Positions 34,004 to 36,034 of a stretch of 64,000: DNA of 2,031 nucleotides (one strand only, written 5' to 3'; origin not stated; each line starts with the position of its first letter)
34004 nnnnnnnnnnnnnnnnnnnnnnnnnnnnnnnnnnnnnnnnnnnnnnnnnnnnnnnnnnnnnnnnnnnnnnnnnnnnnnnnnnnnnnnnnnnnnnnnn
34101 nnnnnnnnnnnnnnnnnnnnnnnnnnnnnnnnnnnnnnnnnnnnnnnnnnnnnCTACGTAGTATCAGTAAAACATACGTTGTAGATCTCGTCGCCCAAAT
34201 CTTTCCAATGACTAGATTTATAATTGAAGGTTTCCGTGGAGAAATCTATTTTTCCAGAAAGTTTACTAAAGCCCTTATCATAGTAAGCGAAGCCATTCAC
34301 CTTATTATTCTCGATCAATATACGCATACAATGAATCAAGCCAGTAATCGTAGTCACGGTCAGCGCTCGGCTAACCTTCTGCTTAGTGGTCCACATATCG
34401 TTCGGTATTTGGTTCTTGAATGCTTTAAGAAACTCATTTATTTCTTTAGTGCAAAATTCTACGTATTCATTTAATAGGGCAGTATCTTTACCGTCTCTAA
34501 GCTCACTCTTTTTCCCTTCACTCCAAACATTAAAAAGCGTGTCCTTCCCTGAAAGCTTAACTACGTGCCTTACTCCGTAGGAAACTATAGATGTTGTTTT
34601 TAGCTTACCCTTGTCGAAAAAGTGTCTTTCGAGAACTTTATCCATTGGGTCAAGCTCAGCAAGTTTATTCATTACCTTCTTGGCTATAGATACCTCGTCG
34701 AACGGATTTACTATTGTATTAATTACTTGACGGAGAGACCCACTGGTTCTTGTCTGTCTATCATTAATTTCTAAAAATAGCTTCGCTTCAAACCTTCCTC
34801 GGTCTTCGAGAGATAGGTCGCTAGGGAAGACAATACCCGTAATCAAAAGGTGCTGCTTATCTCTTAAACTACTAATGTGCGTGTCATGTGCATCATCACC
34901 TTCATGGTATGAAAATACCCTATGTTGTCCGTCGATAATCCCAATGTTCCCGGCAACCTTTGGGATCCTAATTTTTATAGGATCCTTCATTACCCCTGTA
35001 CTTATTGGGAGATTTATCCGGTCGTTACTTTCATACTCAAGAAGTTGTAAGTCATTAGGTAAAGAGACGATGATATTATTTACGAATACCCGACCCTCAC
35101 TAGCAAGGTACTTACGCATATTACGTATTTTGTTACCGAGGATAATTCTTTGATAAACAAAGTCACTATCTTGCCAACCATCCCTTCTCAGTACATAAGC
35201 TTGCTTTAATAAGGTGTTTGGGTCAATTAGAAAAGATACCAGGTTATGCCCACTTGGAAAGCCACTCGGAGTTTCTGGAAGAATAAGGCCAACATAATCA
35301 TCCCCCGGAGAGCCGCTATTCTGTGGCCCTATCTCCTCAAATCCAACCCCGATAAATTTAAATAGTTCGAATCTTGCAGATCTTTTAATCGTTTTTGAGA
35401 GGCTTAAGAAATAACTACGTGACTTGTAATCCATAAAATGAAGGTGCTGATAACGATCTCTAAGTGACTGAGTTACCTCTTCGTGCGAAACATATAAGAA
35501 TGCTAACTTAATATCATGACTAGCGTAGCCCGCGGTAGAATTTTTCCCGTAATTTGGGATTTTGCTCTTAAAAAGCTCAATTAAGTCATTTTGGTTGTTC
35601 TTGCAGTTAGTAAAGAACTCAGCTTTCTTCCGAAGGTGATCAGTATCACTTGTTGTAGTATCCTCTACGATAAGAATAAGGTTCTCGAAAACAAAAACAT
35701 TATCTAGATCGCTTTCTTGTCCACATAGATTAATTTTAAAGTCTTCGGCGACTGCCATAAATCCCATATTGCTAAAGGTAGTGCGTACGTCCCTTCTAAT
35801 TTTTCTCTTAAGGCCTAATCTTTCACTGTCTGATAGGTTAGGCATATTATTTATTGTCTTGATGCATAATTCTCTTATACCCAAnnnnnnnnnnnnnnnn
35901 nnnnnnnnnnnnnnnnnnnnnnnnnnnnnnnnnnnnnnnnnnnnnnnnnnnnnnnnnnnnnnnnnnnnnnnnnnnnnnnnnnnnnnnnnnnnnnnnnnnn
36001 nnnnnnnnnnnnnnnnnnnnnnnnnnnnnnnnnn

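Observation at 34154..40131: Candidate undescribed defense module: HEPN-like / small protein / N6A-MTase / DUF262(DGQQR)-HNH / DPPY-MTase / DGQHR protein in one coupled operon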

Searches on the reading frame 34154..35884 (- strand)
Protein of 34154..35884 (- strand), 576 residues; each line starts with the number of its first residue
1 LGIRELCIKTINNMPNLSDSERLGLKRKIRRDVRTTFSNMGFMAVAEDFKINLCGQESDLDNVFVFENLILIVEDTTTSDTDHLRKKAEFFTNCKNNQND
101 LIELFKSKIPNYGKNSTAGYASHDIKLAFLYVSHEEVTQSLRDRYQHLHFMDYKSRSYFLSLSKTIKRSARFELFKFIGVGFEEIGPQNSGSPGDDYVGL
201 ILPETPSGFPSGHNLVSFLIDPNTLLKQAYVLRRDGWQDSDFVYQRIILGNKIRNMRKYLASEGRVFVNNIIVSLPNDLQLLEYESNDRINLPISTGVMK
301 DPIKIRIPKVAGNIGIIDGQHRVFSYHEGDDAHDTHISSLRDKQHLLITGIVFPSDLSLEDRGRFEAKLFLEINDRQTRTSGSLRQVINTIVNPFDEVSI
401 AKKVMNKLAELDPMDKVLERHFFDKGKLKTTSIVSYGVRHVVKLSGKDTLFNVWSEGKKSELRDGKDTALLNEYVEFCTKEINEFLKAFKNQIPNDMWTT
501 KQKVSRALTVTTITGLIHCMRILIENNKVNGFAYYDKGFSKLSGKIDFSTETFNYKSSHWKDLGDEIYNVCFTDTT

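Call 3: search_protein_families(library=pfam, proteins=[window:34154-35884:-], max_evalue=0.01)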
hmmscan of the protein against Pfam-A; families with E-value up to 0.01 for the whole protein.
window:34154-35884:- (576 aa): 1 family
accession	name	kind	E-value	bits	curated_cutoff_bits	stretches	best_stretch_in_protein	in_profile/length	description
PF14072.11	DndB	-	3.2e-05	23.6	29.1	1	241-551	37-302/338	DNA-sulfur modification-associated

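Call 4: search_protein_families(library=ncbifam, proteins=[window:34154-35884:-], max_evalue=0.01)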
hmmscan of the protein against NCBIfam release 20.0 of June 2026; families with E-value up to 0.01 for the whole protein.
window:34154-35884:- (576 aa): 3 families
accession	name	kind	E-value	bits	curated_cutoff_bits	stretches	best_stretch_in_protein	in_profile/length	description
TIGR03187.1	DGQHR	domain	4.6e-21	75.8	58.85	1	217-523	13-275/276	DGQHR domain-containing protein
TIGR04172.1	DGQHR_dnd_1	hypoth_equivalog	1.3e-10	40.9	450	1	220-332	18-130/381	DNA phosphorothioation-associated DGQHR protein 1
NF041060.1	DpdB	equivalog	7.2e-09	35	300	1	212-326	13-124/352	DGQHR domain-containing protein DpdB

F is the candidate restriction endonuclease of the E+F pair. DndB, DpdB and TIGR04172 models are all far below theirs (calls 3, 4).

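Call 5: search_protein_families(library=padloc, proteins=[window:34154-35884:-], max_evalue=0.01)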
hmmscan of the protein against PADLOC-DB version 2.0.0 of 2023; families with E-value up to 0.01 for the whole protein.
window:34154-35884:- (576 aa): 1 family
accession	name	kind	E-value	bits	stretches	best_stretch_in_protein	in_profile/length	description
PDLC02811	DpdB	-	3.2e-08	30.8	1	212-325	17-128/370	DpdB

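Call 7: search_solved_structures(query=window:34154-35884:-, max_evalue=1)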
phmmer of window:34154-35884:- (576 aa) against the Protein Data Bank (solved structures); distinct sequences matched with E-value up to 1: 1.
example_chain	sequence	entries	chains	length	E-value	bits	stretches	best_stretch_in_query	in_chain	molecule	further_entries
6yw5_KK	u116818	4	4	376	0.83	11.3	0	296-348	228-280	Mitochondrial ribosomal protein subunit S18 | Translational machinery component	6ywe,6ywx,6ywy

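Call 9: find_homologous_proteins(query=window:34154-35884:-, max_evalue=0.001)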
Query window:34154-35884:- (576 aa): 1061 proteins with E <= 0.001 among 8000 candidates; the best 120 are listed.
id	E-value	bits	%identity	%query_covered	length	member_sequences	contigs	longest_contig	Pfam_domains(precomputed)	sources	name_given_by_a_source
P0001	0.0e+0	1279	100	98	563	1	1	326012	PF14072.12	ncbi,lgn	-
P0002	6.5e-239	812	64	97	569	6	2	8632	-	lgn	-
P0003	2.5e-236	804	63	97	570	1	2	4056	-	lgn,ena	-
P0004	4.2e-235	800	63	97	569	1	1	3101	-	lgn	-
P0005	1.3e-234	798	62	97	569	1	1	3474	-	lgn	-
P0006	1.3e-232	791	62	96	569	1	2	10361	-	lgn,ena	-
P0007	7.4e-232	789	63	97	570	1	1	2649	-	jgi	jgi:DGQHR domain-containing protein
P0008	1.3e-231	788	61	97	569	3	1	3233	-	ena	-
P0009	1.1e-230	785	61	96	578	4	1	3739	-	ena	-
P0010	1.4e-228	778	62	97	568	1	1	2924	-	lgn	-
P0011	3.0e-227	774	62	95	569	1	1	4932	-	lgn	-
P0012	1.3e-225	768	60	98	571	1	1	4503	-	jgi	-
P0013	3.8e-225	767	61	96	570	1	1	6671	-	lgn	-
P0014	4.8e-223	760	61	97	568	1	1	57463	-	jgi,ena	-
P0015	6.2e-221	753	60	96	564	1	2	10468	-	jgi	-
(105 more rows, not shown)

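Call 14: find_related_loci(query=A1, collection=genome_contigs, flank=8000)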
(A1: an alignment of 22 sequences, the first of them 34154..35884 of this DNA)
Query A1 (576 aa) in genome_contigs; peptide patterns used: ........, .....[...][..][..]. (x = any residue, [..] = any of these).
304 stretches matched a pattern; 252 encode a relative of the query (tblastn E <= 1e-3); the best 80 are kept; 80 distinct loci.
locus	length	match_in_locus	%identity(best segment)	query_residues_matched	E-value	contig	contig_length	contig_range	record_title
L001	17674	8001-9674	58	18-572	0e+0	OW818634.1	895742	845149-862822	metagenome genome assembly, chromosome: 1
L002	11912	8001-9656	58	22-572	0e+0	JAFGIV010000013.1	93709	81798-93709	MAG: Candidatus Uhrbacteria bacterium isolate Zod_Metabat.236 k87_2968530, whole genome shotgun sequence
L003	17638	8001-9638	47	28-573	3e-174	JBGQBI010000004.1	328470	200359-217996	MAG: Candidatus Methanoperedens sp. isolate OBJ2_061818_130_10 k141_253855_length_328470_cov_1340.9910, whole genome sho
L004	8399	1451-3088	47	26-572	3e-165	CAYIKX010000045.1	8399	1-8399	MAG TPA_asm: uncultured Methanosarcinales archaeon isolate ERP119705_co20_50 genome assembly, contig: NODE_10940_length_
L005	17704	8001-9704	46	9-573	2e-164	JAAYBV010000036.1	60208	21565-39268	MAG: Phycisphaerae bacterium isolate AS06rmzACSIP_359 114673_AS06, whole genome shotgun sequence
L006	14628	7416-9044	46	32-573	2e-164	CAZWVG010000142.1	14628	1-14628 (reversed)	MAG TPA_asm: uncultured Gemmatimonadaceae bacterium isolate binchicken_co322_18 genome assembly, contig: NODE_5429_lengt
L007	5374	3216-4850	45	27-572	9e-167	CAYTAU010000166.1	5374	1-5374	MAG TPA_asm: uncultured Bacteroidales bacterium isolate SRP191223_co1_49 genome assembly, contig: NODE_21668_length_5374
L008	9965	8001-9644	46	26-572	5e-157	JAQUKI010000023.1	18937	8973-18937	MAG: Candidatus Neomarinimicrobiota bacterium isolate STD1_103 NODE_6643_length_18937_cov_3.616906_Sandtown_D1, whole ge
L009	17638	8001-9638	48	25-572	2e-168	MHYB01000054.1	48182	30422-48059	MAG: Planctomycetes bacterium GWF2_50_10 gwf2_scaffold_2338, whole genome shotgun sequence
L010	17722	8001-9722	43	3-572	5e-161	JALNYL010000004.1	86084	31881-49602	MAG: Candidatus Paceibacterota bacterium isolate SO_2017_GW1 bin 158 NODE_1701_length_86084_cov_1.714125_OW334_2017, who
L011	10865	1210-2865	42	29-573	8e-148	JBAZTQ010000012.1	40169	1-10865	MAG: Kiritimatiellales bacterium isolate SO_2017_GW1_207 NODE_4632_length_40169_cov_3.612832_OW334_2017, whole genome sh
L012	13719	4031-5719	40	26-574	3e-145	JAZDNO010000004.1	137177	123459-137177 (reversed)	MAG: Methanobacteriota archaeon isolate MEGAHIT-group-0.714 k141_4359520, whole genome shotgun sequence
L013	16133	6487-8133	40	26-572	3e-143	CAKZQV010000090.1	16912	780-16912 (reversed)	MAG TPA_asm: uncultured Verrucomicrobia bacterium isolate SRR4030105_bin.74_CONCOCT_v1.1_MAG genome assembly, contig: ER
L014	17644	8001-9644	43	26-574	5e-140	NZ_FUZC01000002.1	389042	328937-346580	Salegentibacter salinarum strain DSM 23400, whole genome shotgun sequence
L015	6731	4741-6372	43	32-571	4e-140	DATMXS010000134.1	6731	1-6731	MAG TPA_asm: Bryobacteraceae bacterium isolate SMAG_U13126 k141_92877, whole genome shotgun sequence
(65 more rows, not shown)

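Call 21: predict_structure(alignment_id=A1)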
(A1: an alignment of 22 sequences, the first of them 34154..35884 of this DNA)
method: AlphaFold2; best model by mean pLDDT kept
length: 576 residues; sequences in the alignment: 22
mean_pLDDT: 85.0   pTM: 0.81
mean pLDDT of the five models: 85.0, 84.7, 84.1, 82.0, 81.8
residues with pLDDT >= 90: 255; 70-90: 258; 50-70: 44; < 50: 19
segments of 3 or more residues with pLDDT < 50: 1-15
pLDDT, mean of each block of 10 residues (from residue 1): 32 54 86 94 93 94 95 86 92 96 92 86 92 87 92 88 87 88 72 80 67 86 85 65 71 82 66 90 85 62 88 85 80 79 82 86 87 73 86 92 93 89 82 92 94 90 87 97 98 93 93 97 94 96 89 89 96 71
secondary structure, 60 per line:
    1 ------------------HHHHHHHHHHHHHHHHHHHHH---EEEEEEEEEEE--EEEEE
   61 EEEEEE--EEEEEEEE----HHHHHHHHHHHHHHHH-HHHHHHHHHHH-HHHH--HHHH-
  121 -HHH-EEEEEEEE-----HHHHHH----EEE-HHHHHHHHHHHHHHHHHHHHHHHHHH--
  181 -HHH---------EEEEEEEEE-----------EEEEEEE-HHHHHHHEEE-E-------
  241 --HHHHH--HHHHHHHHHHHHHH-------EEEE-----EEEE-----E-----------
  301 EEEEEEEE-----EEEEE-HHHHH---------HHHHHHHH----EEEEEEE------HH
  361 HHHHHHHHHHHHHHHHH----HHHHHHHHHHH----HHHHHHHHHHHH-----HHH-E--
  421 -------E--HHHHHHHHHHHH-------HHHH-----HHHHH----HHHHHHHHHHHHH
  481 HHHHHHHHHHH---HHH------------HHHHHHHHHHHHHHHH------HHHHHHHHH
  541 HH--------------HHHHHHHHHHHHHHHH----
elements in order: H19-39 E43-53 E56-66 E69-76 H81-96 H98-108 H110-113 H116-119 E126-133 H139-144 E149-151 H153-178 E194-202 E214-220 H222-228 E229-231 H243-247 H250-263 E271-274 E280-283 E301-308 E314-318 H320-324 H334-341 E346-352 H359-377 H382-392 H397-408 H431-442 H450-453 H459-463 H468-491 H510-525 H532-542 H557-572

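Call 41: search_protein_families(library=phrogs, proteins=[window:34154-35845:-], max_evalue=0.01)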
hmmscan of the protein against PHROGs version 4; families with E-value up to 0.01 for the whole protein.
window:34154-35845:- (563 aa): 0 families

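Call 55: fold_search(model_id=the predicted structure, library=pdb)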
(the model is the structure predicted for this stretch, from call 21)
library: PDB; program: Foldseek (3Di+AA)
matches with E <= 10: 225; with E <= 0.001: 0
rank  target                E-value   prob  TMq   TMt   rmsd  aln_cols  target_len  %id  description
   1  7bdv_A                2.6e-02  1.00  0.17  0.26   5.8       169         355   12  Structure of Can2 from Sulfobacillus thermosulfidooxidans in complex with cyclic tetra-adenylate (cA4) (released 2021-03-03)
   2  7bdv_B                4.0e-02  1.00  0.16  0.26   5.9       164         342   12  Structure of Can2 from Sulfobacillus thermosulfidooxidans in complex with cyclic tetra-adenylate (cA4) (released 2021-03-03)
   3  7bdv_D                4.2e-02  1.00  0.16  0.25   7.1       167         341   16  Structure of Can2 from Sulfobacillus thermosulfidooxidans in complex with cyclic tetra-adenylate (cA4) (released 2021-03-03)
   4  7bdv_C                5.5e-02  0.99  0.17  0.27   5.9       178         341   13  Structure of Can2 from Sulfobacillus thermosulfidooxidans in complex with cyclic tetra-adenylate (cA4) (released 2021-03-03)
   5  8gh6_A                6.3e-02  1.00  0.15  0.10   4.8       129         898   14  Bombyx mori R2 retrotransposon initiating target-primed reverse transcription (released 2023-04-05)
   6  6xl1_A                6.7e-02  0.99  0.14  0.21   6.4       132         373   11  crystal structure of cA4-activated Card1(D294N) (released 2020-12-30)
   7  6p4o_B                7.7e-02  0.99  0.14  0.17   5.4       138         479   14  Complex of XPB helicase with Bax1 endonuclease from Sulfurisphaera tokodaii at 3.15 Angstroms resolution (released 2020-06-03)
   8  2p14                  8.0e-02  0.97  0.15  0.41   8.7       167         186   10  Crystal structure of small subunit (R.BspD6I2) of the heterodimeric restriction endonuclease R.BspD6I (released 2008-03-11)
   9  2inb                  9.3e-02  0.98  0.15  0.50   5.9       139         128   11  Crystal structure of an XisH family protein (ZP_00107633.1) from Nostoc punctiforme PCC 73102 at 1.60 A resolution (released 2006-10-24)
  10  9dou_A                1.0e-01  0.97  0.16  0.11   7.6       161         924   12  Taeniopygia guttata R2 retrotransposon (R2Tg) initiating target-primed reverse transcription (released 2025-05-21)
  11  9u49_A                1.1e-01  0.99  0.14  0.19   7.3       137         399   11  crystal structure of Cdn1 in complex with cA4 (released 2026-02-04)
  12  1xmx                  1.2e-01  0.98  0.16  0.23   6.5       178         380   13  Crystal structure of protein VC1899 from Vibrio cholerae (released 2004-11-16)
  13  5izh_A                1.5e-01  0.82  0.13  0.34  11.3       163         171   16  Lassa virus L protein cap-snatching endonuclease. apo form (released 2016-06-29)
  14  4miw                  1.8e-01  0.77  0.13  0.35  11.4       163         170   18  High-resolution structure of the N-terminal endonuclease domain of the Lassa virus L polymerase (released 2014-03-19)
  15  8iby_C                2.0e-01  0.97  0.15  0.11   5.7       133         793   15  Structure of R2 with 5'ORF (released 2023-09-20)
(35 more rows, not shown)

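Call 71: search_dna_similar(query=window:34154-35845:-, collection=plasmids, mode=protein, max_rows=20, max_evalue=1e-10)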
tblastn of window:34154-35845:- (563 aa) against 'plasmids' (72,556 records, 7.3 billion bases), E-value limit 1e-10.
Records with a match: 3; places in all: 3; records where one place covers at least 80% of the query: 2.
Best place of each record, by identity: <60% 3.
By first word of the organism name: Phyllobacterium 1; Rhizobium 1; Spirosoma 1.
By predicted mobility (MOB-suite, as given by PLSDB): conjugative 1; mobilizable 1; non-mobilizable 1.
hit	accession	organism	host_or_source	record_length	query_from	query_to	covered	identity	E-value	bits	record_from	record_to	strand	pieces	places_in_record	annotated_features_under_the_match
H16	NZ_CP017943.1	Phyllobacterium zundukense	Oxytropis triphylla,cell culture,root ...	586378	20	559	96%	35.9%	5e-99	337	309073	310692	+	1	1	DGQHR domain-containing protein | lmrP: major facilitator superfamily (MFS) antibiotic efflux pump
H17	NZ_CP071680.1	Rhizobium ruizarguesonis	lentil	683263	18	554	95%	32.9%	1e-86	301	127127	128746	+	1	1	DGQHR domain-containing protein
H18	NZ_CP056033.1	Spirosoma sp. KUDC1026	Campeiostachys tsukushiensis,cell ...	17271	13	172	28%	32.9%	3e-16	90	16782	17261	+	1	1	none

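Call 72: search_dna_similar(query=window:34154-35845:-, collection=phages, mode=protein, max_rows=10, max_evalue=0.00001)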
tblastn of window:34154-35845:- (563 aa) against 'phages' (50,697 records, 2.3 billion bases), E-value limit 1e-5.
Records with a match: 1; places in all: 1; records where one place covers at least 80% of the query: 1.
Best place of each record, by identity: <60% 1.
By first word of the organism name: Akkermansia 1.
By host as written in the record: Akkermansia muciniphila 1.
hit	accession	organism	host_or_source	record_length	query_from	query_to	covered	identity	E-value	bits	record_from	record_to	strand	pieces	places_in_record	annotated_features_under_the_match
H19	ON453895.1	Akkermansia phage Chantilly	Akkermansia muciniphila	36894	13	559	97%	32.5%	5e-68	244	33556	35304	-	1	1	hypothetical protein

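Call 73: get_annotated_region(hit=H19, flank=4000)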
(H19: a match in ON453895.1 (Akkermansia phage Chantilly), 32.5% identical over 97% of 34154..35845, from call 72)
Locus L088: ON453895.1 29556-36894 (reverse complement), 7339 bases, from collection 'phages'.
description: Akkermansia phage Chantilly, complete genome.
organism: Akkermansia phage Chantilly (NCBI taxid 2951967)
taxonomy: Viruses
host: Akkermansia muciniphila; source: feces; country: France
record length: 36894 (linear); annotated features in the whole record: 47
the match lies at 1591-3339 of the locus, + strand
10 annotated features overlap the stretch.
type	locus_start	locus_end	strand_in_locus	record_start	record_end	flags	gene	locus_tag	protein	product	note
CDS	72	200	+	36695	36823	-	-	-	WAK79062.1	hypothetical protein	rasttk_feature_creation_tool=/opt/patric-common/ runtime/bin/phanotate version 1.5.0; ...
CDS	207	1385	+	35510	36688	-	-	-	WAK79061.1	integrase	rasttk_feature_creation_tool=/opt/patric-common/ runtime/bin/phanotate version 1.5.0; HHpred against PHROGS v3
CDS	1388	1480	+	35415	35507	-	-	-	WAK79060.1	hypothetical protein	rasttk_feature_creation_tool=/opt/patric-common/ runtime/bin/phanotate version 1.5.0; ...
CDS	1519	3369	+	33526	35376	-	-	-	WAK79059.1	hypothetical protein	rasttk_feature_creation_tool=/opt/patric-common/ runtime/bin/phanotate version 1.5.0; ...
CDS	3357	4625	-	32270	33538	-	-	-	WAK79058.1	site-specific DNA-methyltransferase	rasttk_feature_creation_tool=/opt/patric-common/ runtime/bin/phanotate version 1.5.0; HHpred against PHROGS v3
CDS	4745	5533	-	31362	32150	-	-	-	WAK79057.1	transcriptional repressor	rasttk_feature_creation_tool=/opt/patric-common/ runtime/bin/phanotate version 1.5.0; HHpred against PHROGS v3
CDS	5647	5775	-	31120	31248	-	-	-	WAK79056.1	hypothetical protein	rasttk_feature_creation_tool=/opt/patric-common/ runtime/bin/phanotate version 1.5.0; ...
CDS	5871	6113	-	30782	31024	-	-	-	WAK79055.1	hypothetical protein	rasttk_feature_creation_tool=/opt/patric-common/ runtime/bin/phanotate version 1.5.0; ...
CDS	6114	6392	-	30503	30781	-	-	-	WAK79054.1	hypothetical protein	rasttk_feature_creation_tool=/opt/patric-common/ runtime/bin/phanotate version 1.5.0; ...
CDS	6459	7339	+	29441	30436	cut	-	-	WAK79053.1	Sak4-like ssDNA annealing protein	rasttk_feature_creation_tool=/opt/patric-common/ runtime/bin/phanotate version 1.5.0; HHpred against PHROGS v3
